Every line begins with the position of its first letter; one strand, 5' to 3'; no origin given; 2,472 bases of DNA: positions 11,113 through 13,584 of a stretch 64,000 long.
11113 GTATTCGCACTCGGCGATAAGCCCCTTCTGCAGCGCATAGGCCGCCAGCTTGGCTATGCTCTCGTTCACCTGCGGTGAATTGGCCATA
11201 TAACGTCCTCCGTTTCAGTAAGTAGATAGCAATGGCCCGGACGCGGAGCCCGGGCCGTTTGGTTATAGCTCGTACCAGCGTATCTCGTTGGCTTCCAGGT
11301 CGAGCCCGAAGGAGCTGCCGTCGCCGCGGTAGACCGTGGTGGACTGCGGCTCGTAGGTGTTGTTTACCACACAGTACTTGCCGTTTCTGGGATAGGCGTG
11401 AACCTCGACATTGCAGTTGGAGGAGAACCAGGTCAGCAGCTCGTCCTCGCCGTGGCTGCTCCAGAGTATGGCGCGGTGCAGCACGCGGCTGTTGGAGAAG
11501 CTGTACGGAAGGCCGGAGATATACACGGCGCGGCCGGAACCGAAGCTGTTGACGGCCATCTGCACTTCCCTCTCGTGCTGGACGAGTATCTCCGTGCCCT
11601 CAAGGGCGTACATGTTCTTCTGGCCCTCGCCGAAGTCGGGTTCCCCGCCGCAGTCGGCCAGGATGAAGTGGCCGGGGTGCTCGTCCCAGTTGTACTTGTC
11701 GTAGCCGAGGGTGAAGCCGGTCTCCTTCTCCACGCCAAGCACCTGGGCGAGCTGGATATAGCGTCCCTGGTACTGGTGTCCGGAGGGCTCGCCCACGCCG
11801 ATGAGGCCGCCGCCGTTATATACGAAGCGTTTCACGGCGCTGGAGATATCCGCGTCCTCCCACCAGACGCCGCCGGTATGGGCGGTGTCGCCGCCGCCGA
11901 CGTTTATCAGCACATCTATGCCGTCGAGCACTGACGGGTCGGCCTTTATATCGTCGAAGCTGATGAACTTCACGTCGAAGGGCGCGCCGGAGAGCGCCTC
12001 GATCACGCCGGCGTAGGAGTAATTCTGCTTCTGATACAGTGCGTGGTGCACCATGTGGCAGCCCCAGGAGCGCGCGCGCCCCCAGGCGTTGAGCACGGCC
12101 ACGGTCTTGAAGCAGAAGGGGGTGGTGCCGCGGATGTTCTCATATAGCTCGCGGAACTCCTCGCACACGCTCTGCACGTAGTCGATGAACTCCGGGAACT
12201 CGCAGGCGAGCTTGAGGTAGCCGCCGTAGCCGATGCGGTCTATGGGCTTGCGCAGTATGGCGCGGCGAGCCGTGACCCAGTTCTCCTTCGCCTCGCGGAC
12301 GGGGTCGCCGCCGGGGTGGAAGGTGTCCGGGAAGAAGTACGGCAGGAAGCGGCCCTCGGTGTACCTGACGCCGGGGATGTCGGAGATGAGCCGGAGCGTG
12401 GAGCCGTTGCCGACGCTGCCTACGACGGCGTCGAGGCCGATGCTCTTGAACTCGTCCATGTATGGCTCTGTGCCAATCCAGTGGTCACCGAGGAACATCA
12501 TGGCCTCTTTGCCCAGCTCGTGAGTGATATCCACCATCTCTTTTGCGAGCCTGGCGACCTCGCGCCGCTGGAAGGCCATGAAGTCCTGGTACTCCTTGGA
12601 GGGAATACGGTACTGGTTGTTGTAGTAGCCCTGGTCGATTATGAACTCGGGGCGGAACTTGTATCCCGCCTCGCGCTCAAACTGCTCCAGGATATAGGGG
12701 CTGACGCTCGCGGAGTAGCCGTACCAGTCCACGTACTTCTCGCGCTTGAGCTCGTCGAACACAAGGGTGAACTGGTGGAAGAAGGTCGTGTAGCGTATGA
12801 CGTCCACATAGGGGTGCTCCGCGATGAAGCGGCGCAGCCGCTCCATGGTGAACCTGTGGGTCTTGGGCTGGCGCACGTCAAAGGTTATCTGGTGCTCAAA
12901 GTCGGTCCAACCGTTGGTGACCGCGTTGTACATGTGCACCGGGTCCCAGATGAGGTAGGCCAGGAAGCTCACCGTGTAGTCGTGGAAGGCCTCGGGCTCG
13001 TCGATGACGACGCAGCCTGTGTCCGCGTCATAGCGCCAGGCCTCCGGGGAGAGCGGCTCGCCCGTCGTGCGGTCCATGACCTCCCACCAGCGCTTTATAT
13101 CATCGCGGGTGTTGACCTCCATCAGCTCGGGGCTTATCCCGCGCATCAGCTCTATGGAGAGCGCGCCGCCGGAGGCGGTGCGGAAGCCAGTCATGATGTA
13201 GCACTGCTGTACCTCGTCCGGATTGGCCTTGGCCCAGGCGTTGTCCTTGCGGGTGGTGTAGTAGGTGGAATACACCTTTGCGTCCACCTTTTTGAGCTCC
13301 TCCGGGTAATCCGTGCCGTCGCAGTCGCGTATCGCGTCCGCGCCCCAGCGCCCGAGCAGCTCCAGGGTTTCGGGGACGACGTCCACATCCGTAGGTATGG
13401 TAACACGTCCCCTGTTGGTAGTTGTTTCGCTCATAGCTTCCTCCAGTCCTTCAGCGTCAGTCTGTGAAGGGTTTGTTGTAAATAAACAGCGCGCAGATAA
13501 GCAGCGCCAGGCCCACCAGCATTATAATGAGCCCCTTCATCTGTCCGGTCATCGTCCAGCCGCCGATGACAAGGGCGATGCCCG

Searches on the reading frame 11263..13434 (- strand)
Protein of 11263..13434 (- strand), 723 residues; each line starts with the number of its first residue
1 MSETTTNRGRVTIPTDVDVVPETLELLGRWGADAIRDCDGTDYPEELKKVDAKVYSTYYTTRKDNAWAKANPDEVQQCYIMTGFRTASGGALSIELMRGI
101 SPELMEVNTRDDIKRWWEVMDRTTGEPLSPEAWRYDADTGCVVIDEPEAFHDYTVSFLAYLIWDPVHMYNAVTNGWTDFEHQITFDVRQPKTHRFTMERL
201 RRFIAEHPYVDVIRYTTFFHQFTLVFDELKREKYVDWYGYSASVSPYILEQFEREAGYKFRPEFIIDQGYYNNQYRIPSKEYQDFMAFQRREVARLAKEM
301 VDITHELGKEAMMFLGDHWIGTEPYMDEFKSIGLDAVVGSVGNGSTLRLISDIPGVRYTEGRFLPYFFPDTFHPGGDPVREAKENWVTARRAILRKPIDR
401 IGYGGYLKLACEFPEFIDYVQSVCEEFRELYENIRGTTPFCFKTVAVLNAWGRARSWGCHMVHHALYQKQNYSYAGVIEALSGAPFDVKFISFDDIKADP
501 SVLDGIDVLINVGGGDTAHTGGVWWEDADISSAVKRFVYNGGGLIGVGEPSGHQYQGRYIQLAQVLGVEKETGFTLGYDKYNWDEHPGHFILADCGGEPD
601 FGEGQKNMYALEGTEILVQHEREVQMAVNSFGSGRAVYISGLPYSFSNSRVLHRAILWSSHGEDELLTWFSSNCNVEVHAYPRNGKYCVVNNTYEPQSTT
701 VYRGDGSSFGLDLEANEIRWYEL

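Call 76: search_protein_families(library=pfam, proteins=[window:11263-13434:-], max_evalue=1e-8)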
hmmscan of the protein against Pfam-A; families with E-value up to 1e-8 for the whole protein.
window:11263-13434:- (723 aa): 3 families
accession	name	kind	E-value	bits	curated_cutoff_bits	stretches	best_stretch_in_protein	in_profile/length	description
PF09508.16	Lact_bio_phlase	-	2.9e-219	728.3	26.6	1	9-441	1-433/434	Lacto-N-biose phosphorylase N-terminal TIM barrel domain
PF17385.8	LBP_M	-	2.3e-95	318.8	25.2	1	444-663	1-220/221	Lacto-N-biose phosphorylase central domain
PF17386.8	LBP_C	-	3.8e-27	94.4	26.6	1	669-721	1-53/53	Lacto-N-biose phosphorylase C-terminal domain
